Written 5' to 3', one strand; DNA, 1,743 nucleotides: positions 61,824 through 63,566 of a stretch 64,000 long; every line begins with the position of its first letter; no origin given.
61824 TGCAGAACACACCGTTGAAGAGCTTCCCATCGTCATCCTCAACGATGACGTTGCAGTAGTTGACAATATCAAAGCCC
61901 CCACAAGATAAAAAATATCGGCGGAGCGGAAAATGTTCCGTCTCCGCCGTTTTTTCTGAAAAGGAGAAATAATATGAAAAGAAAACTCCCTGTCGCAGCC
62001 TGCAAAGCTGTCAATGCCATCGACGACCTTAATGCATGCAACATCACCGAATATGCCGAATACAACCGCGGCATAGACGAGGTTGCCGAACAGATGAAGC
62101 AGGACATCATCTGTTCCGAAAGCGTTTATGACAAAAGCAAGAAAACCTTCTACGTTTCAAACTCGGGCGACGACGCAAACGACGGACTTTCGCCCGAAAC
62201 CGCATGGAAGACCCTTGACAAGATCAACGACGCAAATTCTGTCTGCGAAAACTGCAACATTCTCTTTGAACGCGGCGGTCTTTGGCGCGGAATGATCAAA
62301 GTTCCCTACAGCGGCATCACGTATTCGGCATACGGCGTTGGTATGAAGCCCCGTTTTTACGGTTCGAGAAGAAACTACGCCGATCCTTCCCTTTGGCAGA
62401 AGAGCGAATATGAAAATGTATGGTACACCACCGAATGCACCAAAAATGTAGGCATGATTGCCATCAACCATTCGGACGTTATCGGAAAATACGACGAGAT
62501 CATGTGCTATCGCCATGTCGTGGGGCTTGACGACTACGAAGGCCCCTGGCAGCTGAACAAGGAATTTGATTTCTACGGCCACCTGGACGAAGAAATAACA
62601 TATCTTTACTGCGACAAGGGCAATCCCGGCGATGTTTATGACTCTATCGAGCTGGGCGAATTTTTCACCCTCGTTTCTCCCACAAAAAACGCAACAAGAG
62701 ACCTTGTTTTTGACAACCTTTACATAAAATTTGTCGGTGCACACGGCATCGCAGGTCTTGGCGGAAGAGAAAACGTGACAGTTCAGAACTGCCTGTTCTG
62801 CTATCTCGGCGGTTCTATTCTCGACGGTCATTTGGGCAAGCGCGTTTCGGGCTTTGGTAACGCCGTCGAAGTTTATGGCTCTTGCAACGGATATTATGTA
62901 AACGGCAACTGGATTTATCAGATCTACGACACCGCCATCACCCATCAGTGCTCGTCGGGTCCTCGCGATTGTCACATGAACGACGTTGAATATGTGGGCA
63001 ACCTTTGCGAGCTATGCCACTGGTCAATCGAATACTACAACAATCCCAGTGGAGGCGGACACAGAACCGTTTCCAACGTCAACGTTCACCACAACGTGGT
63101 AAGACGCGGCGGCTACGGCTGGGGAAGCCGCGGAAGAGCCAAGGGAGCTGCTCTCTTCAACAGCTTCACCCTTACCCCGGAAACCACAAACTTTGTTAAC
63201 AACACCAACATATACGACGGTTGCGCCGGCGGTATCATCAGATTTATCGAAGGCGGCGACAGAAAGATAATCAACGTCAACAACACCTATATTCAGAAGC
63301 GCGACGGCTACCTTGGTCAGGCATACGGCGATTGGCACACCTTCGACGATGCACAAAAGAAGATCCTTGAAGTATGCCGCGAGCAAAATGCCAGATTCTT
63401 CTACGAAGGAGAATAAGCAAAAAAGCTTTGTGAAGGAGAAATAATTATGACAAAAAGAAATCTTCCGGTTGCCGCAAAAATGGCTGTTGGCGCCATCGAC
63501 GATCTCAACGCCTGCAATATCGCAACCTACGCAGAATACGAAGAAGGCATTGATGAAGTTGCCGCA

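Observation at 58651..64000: Wall-anchored beta-helix protein followed by a tandem array of anchorless copies of its C-terminal module that lack a signal peptide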

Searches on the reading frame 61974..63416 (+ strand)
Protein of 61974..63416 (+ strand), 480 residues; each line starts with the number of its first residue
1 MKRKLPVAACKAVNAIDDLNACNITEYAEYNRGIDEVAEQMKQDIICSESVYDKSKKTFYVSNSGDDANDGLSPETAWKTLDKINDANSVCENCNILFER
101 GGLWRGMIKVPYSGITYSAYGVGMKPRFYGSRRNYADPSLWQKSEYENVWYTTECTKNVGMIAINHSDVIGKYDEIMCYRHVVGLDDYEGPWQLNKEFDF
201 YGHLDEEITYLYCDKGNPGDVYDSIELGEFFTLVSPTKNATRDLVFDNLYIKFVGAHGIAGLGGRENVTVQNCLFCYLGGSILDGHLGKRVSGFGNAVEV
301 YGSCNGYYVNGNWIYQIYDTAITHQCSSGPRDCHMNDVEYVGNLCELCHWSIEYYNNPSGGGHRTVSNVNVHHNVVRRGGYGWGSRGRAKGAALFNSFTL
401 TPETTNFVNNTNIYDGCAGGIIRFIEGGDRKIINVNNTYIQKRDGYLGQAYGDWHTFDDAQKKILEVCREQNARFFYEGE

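Call 6: search_protein_families(library=pfam, proteins=[window:61974-63413:+], max_evalue=1)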
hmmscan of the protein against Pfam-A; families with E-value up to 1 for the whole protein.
window:61974-63413:+ (480 aa): 0 families

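Call 7: search_protein_families(library=ncbifam, proteins=[window:61974-63413:+], max_evalue=1)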
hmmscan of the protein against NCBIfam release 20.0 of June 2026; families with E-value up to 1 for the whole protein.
window:61974-63413:+ (480 aa): 1 family
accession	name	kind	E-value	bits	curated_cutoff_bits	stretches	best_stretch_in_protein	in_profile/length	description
NF047897.1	LctobiosidLnbX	equivalog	5.7e-06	24.4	2500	1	55-101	42-90/1498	lacto-N-biosidase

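Call 8: search_solved_structures(query=window:61974-63413:+, max_evalue=10, show_alignments=2)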
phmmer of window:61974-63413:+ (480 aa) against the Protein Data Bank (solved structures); distinct sequences matched with E-value up to 10: 0.

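Call 11: find_homologous_proteins(query=window:61974-63413:+)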
Query window:61974-63413:+ (480 aa): 667 proteins with E <= 0.001 among 4362 candidates; the best 120 are listed.
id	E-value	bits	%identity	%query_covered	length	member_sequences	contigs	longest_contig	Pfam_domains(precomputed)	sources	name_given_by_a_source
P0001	0.0e+0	1058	92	100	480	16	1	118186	-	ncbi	-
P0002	0.0e+0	1010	88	100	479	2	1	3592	-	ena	-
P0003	1.4e-296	1002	88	100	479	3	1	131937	-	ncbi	-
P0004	1.3e-265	900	79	100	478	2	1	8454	-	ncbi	-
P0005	1.9e-264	896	81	99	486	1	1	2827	-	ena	-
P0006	5.0e-255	865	77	99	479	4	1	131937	-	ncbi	-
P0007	5.3e-251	852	77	99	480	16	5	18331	-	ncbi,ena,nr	ncbi:MAG: hypothetical protein IKV98_03675 [Clostridia bacterium]|nr:hypothetical protein [Clostridi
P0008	1.1e-230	784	70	100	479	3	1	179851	-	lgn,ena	-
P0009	2.1e-230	784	69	100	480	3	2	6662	-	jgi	-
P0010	7.4e-230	782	70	99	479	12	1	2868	-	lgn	-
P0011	8.0e-229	778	69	100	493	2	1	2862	-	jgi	jgi:hypothetical protein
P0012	1.2e-226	771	70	100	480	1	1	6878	-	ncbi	-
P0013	1.1e-222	758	68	100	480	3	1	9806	-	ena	-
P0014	1.6e-206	705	64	99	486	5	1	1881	-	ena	-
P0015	4.5e-206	703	64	99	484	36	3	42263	-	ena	-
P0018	3.4e-187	641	59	100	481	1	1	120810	-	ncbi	-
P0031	1.7e-109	385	47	88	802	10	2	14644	-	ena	-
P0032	2.5e-108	381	44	93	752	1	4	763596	-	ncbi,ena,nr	ncbi:MAG: right-handed parallel beta-helix repeat-containing protein [Clostridia bacterium]|nr:right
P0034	2.2e-107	378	43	93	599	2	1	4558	PF13229.13,PF00395.26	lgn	-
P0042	9.5e-104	366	41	91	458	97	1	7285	-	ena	-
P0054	8.8e-102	359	43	89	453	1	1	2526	PF13229.13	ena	-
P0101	4.2e-87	311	39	94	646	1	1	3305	PF00404.25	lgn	-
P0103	6.7e-87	310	37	94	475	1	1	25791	PF22842.4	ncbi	-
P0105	2.1e-86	309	40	92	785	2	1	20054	-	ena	-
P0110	5.0e-84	301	38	91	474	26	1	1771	PF22842.4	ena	-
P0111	1.4e-83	299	39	94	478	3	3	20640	PF22842.4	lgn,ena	-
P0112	1.5e-83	299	37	94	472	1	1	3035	PF22842.4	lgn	-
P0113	1.9e-83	299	38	93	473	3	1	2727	PF22842.4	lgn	-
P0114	2.1e-83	299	38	93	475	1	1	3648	PF22842.4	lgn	-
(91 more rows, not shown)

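Call 12: search_protein_families(library=pfam, proteins=[P0103, P0110, P0034, P0054, P0032, P0101, P0042], max_evalue=0.1)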
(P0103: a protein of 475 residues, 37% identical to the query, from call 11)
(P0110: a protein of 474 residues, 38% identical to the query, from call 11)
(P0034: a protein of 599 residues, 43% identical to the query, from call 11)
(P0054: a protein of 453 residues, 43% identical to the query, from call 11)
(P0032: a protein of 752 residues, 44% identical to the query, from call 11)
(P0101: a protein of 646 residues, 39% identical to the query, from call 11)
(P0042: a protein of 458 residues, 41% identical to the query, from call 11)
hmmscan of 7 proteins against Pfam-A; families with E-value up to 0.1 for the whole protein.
P0103 (475 aa): 1 family
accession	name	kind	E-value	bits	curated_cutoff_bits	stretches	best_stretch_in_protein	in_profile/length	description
PF13229.12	Beta_helix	-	0.041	13.9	25.9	0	225-299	76-156/158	Right handed beta helix region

P0110 (474 aa): 1 family
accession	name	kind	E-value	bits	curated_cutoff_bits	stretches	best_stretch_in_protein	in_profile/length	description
PF13229.12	Beta_helix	-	0.04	14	25.9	0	281-431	23-140/158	Right handed beta helix region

P0034 (599 aa): 2 families
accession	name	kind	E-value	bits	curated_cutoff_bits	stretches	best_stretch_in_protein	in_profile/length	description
PF00395.25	SLH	-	5.9e-13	49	20.8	1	7-48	2-43/44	S-layer homology domain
PF13229.12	Beta_helix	-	2.5e-06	27.6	25.9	2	324-418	53-157/158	Right handed beta helix region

P0054 (453 aa): 1 family
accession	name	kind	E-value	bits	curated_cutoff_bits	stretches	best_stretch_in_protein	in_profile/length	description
PF13229.12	Beta_helix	-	2.7e-06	27.5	25.9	1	238-414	10-138/158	Right handed beta helix region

P0032 (752 aa): 1 family
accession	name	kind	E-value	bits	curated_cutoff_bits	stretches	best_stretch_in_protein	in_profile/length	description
PF13229.12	Beta_helix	-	0.00074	19.6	25.9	0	509-592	7-98/158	Right handed beta helix region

P0101 (646 aa): 2 families
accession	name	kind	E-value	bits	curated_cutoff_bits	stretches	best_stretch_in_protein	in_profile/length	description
PF00404.24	Dockerin_1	-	1.1e-07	32.3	22.9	1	48-97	1-52/57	Dockerin type I domain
PF13229.12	Beta_helix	-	4.8e-05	23.5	25.9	1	374-486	51-149/158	Right handed beta helix region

P0042 (458 aa): 1 family
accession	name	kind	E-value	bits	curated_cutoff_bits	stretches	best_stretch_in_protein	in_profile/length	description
PF13229.12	Beta_helix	-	0.00068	19.7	25.9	1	213-296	7-95/158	Right handed beta helix region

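Call 14: find_encoding_contigs(protein=window:61974-63416:+, flank=10000, max_places=4)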
Protein window:61974-63416:+ (480 aa): 5 contigs read that carry it; 3 places shown.
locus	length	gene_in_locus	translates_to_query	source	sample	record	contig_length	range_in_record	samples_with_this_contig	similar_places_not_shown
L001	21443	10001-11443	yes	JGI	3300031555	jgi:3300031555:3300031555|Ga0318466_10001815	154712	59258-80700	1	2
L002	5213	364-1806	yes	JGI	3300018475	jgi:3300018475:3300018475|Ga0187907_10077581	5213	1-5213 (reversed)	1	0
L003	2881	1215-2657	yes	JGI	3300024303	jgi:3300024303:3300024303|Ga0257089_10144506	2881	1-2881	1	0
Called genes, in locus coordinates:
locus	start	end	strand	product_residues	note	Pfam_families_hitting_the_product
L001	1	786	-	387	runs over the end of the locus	PF00226:DnaJ, PF01556:DnaJ_C, PF00684:DnaJ_CXXCXGXG, PF27439:DnaJ_C_2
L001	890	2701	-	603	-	PF00012:HSP70, PF06723:MreB_Mbl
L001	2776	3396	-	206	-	PF01025:GrpE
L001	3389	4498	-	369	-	PF03444:WHD_HrcA (faint), PF01628:HrcA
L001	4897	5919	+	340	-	PF07155:ECF-ribofla_trS, PF12822:ECF_trnsprt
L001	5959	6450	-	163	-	-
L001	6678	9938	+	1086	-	PF00395:SLH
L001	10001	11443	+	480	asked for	-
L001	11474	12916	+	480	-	-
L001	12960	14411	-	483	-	-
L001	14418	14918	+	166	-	-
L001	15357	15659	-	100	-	-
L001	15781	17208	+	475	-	PF01235:Na_Ala_symp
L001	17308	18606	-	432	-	PF00278:Orn_DAP_Arg_deC, PF02784:Orn_Arg_deC_N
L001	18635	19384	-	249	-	PF01113:DapB_N, PF05173:DapB_C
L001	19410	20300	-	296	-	PF00701:DHDPS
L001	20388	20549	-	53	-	-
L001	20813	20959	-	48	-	-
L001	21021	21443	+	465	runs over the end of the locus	PF01594:AI-2E_transport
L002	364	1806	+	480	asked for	-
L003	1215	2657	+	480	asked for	-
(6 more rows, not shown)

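Call 15: find_encoding_contigs(protein=P0003, flank=10000, max_places=3)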
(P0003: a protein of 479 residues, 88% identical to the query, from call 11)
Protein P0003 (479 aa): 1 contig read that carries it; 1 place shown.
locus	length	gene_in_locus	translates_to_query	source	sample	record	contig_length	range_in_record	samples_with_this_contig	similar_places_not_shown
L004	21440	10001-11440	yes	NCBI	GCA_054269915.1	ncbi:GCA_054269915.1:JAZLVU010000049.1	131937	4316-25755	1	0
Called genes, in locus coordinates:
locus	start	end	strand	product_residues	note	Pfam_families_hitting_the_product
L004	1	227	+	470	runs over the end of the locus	PF00224:PK, PF02887:PK_C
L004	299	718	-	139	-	PF01220:DHquinase_II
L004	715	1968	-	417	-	PF08501:Shikimate_dh_N, PF00004:AAA (faint), PF13238:AAA_18 (weak), PF01202:SKI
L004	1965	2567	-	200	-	PF13302:Acetyltransf_3, PF13420:Acetyltransf_4, PF00583:Acetyltransf_1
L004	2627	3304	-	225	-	PF00702:Hydrolase, PF12710:HAD (weak), PF13419:HAD_2, PF13242:Hydrolase_like (weak)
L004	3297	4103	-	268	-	PF01261:AP_endonuc_2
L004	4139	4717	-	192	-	PF12917:YfbR-like, PF13023:HD_3, PF01966:HD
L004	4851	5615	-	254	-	PF02463:SMC_N (faint), PF13476:AAA_23 (weak), PF00005:ABC_tran, PF13304:AAA_21 (faint)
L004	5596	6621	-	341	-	PF01032:FecCD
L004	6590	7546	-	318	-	PF01497:Peripla_BP_2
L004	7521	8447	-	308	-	PF03460:NIR_SIR_ferr, PF01077:NIR_SIR, PF13237:Fer4_10 (faint), PF12797:Fer4_2 (faint), PF00037:Fer4 (weak), PF12837:Fer4_6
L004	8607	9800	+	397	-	PF09002:Card1_endonuc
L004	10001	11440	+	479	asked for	-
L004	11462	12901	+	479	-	-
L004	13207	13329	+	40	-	-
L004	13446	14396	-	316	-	PF01145:Band_7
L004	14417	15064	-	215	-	PF01957:NfeD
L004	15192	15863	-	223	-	PF21982:RecX_HTH1 (weak), PF27606:UBA_Ucp12 (faint), PF21981:RecX_HTH3 (weak)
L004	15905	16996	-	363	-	PF00154:RecA_N, PF08423:Rad51, PF06745:ATPase (weak), PF01637:ATPase_2 (weak), PF27531:MT3502_N (weak), PF21096:RecA_C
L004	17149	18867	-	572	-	PF13177:DNA_pol3_delta2, PF00004:AAA, PF13401:AAA_22 (weak), PF22608:DNAX_ATPase_lid, PF12169:DNA_pol3_gamma3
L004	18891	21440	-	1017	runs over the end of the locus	PF17132:Glyco_hydro_106 (weak)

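Call 19: search_protein_families(library=pfam, proteins=[L001:12960-14411:-, L001:14418-14918:+, L001:5959-6450:-, P0031, P0105], max_evalue=0.1)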
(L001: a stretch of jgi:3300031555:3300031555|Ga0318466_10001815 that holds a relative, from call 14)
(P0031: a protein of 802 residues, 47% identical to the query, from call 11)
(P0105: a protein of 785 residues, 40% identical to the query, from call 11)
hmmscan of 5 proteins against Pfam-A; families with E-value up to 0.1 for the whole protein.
L001:12960-14411:- (483 aa): 0 families

L001:14418-14918:+ (166 aa): 0 families

L001:5959-6450:- (163 aa): 1 family
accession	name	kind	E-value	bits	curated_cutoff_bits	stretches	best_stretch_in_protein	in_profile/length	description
PF13302.13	Acetyltransf_3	-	0.039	15.1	25.4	1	2-140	4-137/138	Acetyltransferase (GNAT) domain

P0031 (802 aa): 2 families
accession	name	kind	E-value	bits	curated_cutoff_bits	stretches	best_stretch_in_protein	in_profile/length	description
PF21435.3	Gln_amidase_like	-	0.014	15.4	27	0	64-125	38-99/171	Shigella glutamine deamidase OspI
PF13229.12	Beta_helix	-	0.047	13.8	25.9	0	534-705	6-156/158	Right handed beta helix region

P0105 (785 aa): 2 families
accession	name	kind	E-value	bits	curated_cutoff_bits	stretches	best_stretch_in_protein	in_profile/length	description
PF13472.12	Lipase_GDSL_2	-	0.0016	19.4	32.9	1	496-542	1-53/178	GDSL-like Lipase/Acylhydrolase family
PF13229.12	Beta_helix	-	0.034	14.2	25.9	1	221-322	56-142/158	Right handed beta helix region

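Call 25: search_solved_structures(query=A2, max_evalue=10, show_alignments=3)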
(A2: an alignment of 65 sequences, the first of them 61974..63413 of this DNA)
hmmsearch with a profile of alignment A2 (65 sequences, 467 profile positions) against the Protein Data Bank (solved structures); distinct sequences matched with E-value up to 10: 6.
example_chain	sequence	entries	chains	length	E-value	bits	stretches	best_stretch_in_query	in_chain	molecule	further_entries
7v6m_A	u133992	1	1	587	1.3e-14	56.8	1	39-118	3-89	Fibronectin type III domain-containing protein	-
6kqs_A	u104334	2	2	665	5.7e-13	51.4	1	34-118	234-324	lacto-N-biosidase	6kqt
7v6i_A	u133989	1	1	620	9.7e-13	50.6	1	37-117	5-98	Lacto-N-biosidase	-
5gqc_A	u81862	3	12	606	1e-10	43.9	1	39-117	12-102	Lacto-N-biosidase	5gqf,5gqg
1fx0_A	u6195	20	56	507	0.047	15.4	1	396-464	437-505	ATP SYNTHASE ALPHA CHAIN | ATPase alpha subunit | ATP synthase subunit alpha, chloroplastic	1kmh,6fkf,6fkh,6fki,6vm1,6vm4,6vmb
3e4w_A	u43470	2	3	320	3.5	9.2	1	58-106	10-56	Putative uncharacterized protein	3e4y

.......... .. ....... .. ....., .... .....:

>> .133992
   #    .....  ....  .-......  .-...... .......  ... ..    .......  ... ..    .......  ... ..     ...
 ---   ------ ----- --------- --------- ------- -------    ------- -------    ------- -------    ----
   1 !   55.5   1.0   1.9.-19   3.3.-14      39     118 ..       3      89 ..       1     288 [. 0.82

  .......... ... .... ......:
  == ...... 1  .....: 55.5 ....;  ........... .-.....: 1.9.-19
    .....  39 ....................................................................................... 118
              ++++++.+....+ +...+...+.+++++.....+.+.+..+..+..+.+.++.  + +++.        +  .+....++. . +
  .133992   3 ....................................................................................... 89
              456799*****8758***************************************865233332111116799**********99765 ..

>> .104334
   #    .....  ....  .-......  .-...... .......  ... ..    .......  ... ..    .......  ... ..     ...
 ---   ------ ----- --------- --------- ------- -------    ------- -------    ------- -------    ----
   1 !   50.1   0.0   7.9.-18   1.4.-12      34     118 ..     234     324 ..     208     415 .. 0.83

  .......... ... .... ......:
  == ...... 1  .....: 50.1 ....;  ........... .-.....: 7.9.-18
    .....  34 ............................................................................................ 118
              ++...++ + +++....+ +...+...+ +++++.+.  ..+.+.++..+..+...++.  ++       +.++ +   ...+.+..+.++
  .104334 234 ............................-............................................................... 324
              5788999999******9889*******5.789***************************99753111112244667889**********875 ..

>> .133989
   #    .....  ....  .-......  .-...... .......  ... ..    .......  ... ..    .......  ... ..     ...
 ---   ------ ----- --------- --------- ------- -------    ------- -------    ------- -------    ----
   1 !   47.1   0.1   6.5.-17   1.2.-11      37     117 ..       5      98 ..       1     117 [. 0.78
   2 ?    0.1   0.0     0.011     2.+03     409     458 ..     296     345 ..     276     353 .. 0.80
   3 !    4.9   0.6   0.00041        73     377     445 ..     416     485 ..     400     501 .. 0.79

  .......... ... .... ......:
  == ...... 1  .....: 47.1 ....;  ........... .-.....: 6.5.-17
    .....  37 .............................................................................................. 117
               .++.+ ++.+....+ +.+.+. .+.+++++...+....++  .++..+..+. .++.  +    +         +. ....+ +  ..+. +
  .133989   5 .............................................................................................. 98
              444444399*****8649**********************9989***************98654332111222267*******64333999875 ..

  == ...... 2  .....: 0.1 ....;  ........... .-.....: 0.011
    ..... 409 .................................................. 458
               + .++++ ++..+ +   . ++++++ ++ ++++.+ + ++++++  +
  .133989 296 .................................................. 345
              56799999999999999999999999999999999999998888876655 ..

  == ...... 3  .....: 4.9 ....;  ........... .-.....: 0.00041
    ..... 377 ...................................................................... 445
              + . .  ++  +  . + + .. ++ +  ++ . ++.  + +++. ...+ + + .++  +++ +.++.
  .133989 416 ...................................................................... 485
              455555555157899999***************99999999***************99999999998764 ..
